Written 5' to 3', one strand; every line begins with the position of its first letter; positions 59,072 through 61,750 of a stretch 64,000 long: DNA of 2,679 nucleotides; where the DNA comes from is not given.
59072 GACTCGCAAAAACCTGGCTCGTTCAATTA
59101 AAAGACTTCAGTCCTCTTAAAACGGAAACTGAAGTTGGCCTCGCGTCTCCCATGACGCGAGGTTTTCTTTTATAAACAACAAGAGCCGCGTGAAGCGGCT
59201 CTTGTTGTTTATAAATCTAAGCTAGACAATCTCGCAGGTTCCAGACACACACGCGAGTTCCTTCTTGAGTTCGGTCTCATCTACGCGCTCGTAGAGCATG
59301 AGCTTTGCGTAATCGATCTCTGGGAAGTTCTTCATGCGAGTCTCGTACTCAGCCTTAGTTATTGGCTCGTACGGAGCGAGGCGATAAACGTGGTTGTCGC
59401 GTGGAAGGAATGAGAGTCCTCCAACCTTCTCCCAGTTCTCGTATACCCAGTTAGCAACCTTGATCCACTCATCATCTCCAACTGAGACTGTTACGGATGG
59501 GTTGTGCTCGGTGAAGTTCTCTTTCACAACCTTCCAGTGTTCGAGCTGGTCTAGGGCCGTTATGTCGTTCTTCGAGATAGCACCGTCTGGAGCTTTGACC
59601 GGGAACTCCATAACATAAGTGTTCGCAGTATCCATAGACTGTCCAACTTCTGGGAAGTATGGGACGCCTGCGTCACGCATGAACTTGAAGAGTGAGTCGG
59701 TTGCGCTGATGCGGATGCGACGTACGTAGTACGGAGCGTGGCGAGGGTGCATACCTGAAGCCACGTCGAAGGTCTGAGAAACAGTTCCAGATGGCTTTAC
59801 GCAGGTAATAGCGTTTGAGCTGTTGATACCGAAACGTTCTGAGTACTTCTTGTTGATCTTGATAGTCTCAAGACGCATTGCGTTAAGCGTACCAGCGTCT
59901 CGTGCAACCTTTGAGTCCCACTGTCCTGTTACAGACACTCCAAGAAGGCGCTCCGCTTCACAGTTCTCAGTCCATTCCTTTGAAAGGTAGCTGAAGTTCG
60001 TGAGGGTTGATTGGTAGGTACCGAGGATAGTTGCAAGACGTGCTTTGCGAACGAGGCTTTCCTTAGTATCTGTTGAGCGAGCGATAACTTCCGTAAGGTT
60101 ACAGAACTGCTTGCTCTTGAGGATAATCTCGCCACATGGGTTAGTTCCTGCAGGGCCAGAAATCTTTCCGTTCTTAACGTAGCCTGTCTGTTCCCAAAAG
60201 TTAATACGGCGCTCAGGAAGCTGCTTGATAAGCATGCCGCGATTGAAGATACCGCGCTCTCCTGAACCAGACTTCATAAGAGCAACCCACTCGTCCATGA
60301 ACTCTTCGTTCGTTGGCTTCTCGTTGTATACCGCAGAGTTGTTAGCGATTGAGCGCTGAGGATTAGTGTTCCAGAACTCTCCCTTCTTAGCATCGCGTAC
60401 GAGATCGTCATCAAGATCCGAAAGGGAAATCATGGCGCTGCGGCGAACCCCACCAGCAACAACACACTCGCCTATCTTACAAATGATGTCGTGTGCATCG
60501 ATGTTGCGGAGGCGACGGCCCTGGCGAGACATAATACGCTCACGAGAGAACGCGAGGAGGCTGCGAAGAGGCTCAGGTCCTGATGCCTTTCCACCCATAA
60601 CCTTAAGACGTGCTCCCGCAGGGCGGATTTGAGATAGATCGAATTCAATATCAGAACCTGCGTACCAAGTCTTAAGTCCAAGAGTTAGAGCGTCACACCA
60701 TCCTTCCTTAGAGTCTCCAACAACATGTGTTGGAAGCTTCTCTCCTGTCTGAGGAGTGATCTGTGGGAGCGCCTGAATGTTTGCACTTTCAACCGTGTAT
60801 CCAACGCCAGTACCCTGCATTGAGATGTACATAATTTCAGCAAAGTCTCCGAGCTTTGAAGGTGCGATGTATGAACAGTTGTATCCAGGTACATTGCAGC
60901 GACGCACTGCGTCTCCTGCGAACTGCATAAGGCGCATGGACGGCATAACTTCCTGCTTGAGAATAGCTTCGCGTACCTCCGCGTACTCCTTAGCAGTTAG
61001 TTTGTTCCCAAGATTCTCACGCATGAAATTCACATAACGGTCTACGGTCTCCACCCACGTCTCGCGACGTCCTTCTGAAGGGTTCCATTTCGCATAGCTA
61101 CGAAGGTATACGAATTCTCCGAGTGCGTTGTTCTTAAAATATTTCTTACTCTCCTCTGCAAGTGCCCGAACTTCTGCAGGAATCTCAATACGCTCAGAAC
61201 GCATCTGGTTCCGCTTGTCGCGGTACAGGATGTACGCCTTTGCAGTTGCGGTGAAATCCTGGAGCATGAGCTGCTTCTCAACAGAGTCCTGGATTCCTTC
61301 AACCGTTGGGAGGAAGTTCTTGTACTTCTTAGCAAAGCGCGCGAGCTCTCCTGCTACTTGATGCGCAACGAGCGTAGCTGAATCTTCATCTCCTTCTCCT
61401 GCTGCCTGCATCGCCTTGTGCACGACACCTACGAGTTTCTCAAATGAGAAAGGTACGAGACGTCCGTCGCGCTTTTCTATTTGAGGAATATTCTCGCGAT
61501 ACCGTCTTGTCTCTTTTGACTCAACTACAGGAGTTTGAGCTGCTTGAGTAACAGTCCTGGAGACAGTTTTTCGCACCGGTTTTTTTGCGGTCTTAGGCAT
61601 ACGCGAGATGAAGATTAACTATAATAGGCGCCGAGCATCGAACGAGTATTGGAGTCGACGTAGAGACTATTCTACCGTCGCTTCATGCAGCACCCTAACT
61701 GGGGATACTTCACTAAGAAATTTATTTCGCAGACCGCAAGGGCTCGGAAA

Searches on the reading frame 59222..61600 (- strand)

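Call 5: search_protein_families(library=pfam, proteins=[window:59222-61600:-], max_evalue=0.001)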
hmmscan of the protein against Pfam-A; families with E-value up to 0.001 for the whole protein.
window:59222-61600:- (792 aa): 4 families
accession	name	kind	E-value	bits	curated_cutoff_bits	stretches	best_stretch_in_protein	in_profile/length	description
PF03477.21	ATP-cone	-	1.4e-19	70.8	25.8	1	40-131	2-87/88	ATP cone domain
PF17975.6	RNR_Alpha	-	4.7e-10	40.3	26.4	1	151-211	12-70/101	Ribonucleotide reductase alpha domain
PF21995.1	RNR-II_ins_dom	-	2.5e-06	28.1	27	1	292-349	37-100/107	B12-dependent ribonucleotide reductase, insertion domain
PF02867.20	Ribonuc_red_lgC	-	2.8e-06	26.7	23.9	0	478-551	204-282/523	Ribonucleotide reductase, barrel domain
